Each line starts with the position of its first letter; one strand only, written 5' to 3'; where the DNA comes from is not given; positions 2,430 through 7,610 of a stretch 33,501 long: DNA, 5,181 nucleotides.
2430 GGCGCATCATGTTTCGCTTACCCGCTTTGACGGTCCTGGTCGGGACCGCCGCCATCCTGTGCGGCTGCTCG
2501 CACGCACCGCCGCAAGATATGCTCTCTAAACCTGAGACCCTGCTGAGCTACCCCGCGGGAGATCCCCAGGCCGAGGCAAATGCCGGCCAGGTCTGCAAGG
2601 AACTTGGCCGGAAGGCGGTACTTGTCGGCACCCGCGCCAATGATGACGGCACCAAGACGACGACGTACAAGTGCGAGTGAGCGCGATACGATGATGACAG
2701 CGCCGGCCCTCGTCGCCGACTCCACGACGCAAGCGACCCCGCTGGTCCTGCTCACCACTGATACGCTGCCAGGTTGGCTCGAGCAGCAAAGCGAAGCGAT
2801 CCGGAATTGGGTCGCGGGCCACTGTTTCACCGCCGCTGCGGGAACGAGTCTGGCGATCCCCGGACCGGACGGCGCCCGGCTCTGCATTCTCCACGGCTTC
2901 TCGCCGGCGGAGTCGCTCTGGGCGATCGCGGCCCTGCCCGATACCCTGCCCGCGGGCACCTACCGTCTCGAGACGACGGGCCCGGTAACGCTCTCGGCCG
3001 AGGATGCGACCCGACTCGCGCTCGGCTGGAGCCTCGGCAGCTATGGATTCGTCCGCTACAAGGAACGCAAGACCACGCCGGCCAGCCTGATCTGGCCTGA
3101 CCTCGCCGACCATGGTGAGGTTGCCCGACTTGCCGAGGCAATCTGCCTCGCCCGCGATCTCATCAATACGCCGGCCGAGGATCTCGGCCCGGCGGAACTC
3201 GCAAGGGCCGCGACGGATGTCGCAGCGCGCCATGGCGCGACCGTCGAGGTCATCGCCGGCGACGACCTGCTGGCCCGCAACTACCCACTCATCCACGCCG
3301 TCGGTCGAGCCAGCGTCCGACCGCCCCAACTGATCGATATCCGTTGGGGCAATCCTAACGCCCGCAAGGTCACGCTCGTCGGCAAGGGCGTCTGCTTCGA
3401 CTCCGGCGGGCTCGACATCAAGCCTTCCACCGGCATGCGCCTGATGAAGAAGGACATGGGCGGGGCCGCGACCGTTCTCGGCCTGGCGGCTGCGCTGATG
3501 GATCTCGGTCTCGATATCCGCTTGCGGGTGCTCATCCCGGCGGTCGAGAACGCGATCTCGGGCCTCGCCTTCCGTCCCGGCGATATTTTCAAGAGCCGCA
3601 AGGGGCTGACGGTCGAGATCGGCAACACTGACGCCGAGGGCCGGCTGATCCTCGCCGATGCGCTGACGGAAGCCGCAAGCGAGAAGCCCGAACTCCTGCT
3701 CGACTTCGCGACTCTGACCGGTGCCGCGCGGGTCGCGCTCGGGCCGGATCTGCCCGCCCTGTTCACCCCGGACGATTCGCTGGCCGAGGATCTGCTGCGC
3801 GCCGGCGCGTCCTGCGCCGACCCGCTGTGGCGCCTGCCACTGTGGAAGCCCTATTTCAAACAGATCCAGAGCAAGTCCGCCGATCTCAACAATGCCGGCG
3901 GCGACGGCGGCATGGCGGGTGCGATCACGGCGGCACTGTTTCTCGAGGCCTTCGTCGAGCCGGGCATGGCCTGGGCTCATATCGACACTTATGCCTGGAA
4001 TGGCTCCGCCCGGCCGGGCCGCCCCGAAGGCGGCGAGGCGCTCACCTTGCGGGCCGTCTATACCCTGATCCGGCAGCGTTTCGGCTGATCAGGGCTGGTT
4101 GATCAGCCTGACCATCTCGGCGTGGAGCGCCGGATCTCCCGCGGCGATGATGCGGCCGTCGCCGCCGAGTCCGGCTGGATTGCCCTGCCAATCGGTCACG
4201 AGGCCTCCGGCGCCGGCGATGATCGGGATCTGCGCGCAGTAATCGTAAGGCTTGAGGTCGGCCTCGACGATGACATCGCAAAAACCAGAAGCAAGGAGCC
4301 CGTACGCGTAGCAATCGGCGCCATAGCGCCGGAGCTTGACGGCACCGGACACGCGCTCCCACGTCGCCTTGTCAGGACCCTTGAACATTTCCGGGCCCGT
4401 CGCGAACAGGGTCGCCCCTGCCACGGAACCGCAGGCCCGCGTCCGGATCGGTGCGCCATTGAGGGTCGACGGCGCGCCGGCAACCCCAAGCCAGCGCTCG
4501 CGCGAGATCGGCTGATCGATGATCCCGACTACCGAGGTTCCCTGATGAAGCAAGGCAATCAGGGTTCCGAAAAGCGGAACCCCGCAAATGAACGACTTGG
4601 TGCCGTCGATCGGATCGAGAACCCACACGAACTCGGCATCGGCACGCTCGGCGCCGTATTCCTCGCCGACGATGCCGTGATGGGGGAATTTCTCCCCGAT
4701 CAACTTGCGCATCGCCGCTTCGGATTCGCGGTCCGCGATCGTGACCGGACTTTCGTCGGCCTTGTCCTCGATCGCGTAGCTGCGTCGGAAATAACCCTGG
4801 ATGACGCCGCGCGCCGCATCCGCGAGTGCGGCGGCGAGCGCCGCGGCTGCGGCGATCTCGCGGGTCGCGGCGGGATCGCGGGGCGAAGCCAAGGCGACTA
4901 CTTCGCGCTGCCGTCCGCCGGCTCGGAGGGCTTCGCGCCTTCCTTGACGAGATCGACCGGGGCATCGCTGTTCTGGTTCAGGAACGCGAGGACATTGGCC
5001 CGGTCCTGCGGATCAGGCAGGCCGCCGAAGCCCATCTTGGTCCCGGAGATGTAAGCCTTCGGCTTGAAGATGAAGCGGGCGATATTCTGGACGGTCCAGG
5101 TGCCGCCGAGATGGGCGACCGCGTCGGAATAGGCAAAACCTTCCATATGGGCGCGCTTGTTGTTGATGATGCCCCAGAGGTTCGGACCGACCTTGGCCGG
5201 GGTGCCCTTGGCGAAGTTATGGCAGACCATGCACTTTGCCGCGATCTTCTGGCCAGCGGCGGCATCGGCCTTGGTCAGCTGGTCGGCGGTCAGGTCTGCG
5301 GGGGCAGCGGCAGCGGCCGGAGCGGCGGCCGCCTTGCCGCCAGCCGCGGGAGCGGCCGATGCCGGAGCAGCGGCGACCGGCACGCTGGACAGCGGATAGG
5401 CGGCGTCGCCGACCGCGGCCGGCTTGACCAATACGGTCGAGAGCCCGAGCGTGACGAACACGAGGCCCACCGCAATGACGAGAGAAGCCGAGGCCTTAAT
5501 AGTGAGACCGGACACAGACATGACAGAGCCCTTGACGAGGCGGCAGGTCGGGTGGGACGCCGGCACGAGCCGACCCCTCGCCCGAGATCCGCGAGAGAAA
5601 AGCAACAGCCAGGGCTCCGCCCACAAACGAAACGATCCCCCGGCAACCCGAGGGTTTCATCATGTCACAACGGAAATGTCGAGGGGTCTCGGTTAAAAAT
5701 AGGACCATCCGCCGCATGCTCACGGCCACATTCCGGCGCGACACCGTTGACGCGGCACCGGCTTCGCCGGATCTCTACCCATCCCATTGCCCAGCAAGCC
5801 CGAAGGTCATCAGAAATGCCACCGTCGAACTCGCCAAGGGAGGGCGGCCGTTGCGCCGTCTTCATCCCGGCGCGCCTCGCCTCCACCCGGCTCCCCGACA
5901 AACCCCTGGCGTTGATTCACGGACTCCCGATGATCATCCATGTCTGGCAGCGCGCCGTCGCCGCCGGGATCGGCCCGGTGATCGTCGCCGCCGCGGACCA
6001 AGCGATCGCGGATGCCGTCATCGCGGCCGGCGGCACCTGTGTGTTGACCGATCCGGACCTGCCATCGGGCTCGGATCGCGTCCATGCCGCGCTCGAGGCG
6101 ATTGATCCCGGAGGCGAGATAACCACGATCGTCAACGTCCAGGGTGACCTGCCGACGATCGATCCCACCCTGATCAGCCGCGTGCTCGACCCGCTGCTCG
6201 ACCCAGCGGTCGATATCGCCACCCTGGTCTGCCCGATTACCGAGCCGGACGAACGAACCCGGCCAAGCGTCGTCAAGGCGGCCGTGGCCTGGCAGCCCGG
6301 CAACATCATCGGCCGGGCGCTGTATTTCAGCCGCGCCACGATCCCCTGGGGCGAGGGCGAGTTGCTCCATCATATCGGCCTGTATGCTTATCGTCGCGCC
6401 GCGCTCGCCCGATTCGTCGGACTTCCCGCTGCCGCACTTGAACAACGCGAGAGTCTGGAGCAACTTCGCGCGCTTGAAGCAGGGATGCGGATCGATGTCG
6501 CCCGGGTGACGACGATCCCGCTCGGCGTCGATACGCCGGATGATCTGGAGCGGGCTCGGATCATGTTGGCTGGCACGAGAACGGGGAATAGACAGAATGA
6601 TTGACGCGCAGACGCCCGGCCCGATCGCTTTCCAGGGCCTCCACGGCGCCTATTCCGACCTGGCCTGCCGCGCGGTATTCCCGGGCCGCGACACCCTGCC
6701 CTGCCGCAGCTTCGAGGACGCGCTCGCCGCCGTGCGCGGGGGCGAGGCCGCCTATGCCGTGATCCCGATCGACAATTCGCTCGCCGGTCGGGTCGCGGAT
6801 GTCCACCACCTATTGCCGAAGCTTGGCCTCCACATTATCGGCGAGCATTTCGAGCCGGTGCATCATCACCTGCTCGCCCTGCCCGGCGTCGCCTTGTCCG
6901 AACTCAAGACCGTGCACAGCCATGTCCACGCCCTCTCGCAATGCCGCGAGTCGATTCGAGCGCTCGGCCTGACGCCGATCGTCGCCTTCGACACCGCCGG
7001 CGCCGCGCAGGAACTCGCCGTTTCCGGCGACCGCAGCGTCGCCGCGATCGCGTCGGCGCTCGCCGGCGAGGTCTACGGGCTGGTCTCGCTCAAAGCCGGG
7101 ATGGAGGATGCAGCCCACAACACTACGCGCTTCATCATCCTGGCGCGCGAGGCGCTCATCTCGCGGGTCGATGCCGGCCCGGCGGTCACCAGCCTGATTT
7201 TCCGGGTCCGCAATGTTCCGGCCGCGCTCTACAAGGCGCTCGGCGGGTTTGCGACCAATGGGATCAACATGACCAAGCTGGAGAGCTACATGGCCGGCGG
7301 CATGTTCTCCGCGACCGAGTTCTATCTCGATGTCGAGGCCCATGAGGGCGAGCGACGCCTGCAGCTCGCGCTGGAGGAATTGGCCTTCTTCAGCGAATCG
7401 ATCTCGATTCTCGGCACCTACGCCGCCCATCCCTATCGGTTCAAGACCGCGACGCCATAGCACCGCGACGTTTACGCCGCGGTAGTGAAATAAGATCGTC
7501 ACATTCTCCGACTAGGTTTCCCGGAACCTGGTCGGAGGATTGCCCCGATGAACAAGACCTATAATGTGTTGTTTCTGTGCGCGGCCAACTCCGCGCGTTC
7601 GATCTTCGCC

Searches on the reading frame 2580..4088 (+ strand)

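Call 5: search_protein_families(library=ncbifam, proteins=[window:2580-4088:+], max_evalue=0.001)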
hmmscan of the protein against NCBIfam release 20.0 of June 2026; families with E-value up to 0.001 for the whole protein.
window:2580-4088:+ (502 aa): 13 families
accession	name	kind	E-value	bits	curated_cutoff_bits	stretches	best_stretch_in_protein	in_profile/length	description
NF002073.0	PRK00913.1-2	equivalog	3e-97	326.6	432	1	139-497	124-498/505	leucyl aminopeptidase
NF002077.0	PRK00913.2-4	equivalog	6.6e-91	305.8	471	1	136-501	117-499/501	leucyl aminopeptidase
NF002083.0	PRK00913.3-5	equivalog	2.6e-88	297.1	468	1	180-500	168-490/492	leucyl aminopeptidase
NF002074.0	PRK00913.1-4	equivalog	1e-86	291.7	415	1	183-477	178-474/496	leucyl aminopeptidase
NF003450.0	PRK05015.1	equivalog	2.9e-86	289.8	437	1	155-497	72-425/429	aminopeptidase PepB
NF002076.0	PRK00913.2-3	equivalog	2.1e-85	287.6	491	1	180-487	170-480/494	leucyl aminopeptidase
NF002082.0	PRK00913.3-4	equivalog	2.8e-84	283.7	552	1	184-475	185-477/504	leucyl aminopeptidase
NF002075.0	PRK00913.2-2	equivalog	1.1e-81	275.2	468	1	140-499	121-498/502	leucyl aminopeptidase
NF002078.0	PRK00913.2-5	equivalog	1.7e-75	254.4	622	1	183-470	175-465/500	leucyl aminopeptidase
NF002081.0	PRK00913.3-3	equivalog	2.5e-69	234.4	485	1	180-470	156-449/485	leucyl aminopeptidase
NF002072.0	PRK00913.1-1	equivalog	1.7e-67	228.2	826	1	184-480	180-479/502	leucyl aminopeptidase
NF002080.0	PRK00913.3-2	equivalog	5e-59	200.3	475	1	181-496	128-440/447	leucyl aminopeptidase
NF002079.0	PRK00913.3-1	equivalog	1.2e-50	172.6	1013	1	184-470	170-460/496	leucyl aminopeptidase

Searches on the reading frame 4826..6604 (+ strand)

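Call 5: search_protein_families(library=ncbifam, proteins=[window:4826-6604:+], max_evalue=0.001)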
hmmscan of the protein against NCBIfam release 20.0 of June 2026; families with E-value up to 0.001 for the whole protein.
window:4826-6604:+ (592 aa): 6 families
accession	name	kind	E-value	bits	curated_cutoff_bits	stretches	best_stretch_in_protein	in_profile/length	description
NF003948.0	PRK05450.1-1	equivalog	8.7e-107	355.9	281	1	343-583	6-245/248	3-deoxy-manno-octulosonate cytidylyltransferase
NF003952.0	PRK05450.1-5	subfamily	1.1e-67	227.8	193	1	342-582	2-246/250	3-deoxy-manno-octulosonate cytidylyltransferase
NF009905.0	PRK13368.1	subfamily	8.5e-65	218.5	255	1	343-582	3-239/243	3-deoxy-manno-octulosonate cytidylyltransferase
NF003950.0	PRK05450.1-3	subfamily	3.5e-59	200.1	234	1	343-582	3-243/248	3-deoxy-manno-octulosonate cytidylyltransferase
TIGR00466.1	kdsB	equivalog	4.1e-49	167.2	155.2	1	344-575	4-241/241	3-deoxy-manno-octulosonate cytidylyltransferase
TIGR03552.1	F420_cofC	equivalog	3.8e-05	23.4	105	0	369-455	32-115/196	2-phospho-L-lactate guanylyltransferase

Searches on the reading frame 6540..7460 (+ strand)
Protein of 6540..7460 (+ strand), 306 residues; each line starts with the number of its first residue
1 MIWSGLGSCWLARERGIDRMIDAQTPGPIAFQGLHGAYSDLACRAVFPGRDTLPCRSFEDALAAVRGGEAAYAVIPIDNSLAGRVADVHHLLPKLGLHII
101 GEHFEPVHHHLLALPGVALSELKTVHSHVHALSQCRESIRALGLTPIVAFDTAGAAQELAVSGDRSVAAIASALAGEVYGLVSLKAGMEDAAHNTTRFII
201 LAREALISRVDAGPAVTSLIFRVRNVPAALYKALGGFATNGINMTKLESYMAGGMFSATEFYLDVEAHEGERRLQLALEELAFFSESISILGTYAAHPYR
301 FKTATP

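Call 5: search_protein_families(library=ncbifam, proteins=[window:6540-7460:+], max_evalue=0.001)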
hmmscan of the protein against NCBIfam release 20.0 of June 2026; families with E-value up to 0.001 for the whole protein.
window:6540-7460:+ (306 aa): 3 families
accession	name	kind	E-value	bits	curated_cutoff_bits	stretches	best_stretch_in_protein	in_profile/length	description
NF008866.0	PRK11899.1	equivalog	5.3e-128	426.2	359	1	27-302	6-281/283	prephenate dehydratase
NF008865.0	PRK11898.1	equivalog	7.5e-53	179.5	219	1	29-297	4-279/284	prephenate dehydratase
NF007910.0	PRK10622.1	equivalog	8.8e-42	143.4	577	1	28-296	105-377/386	bifunctional chorismate mutase/prephenate dehydratase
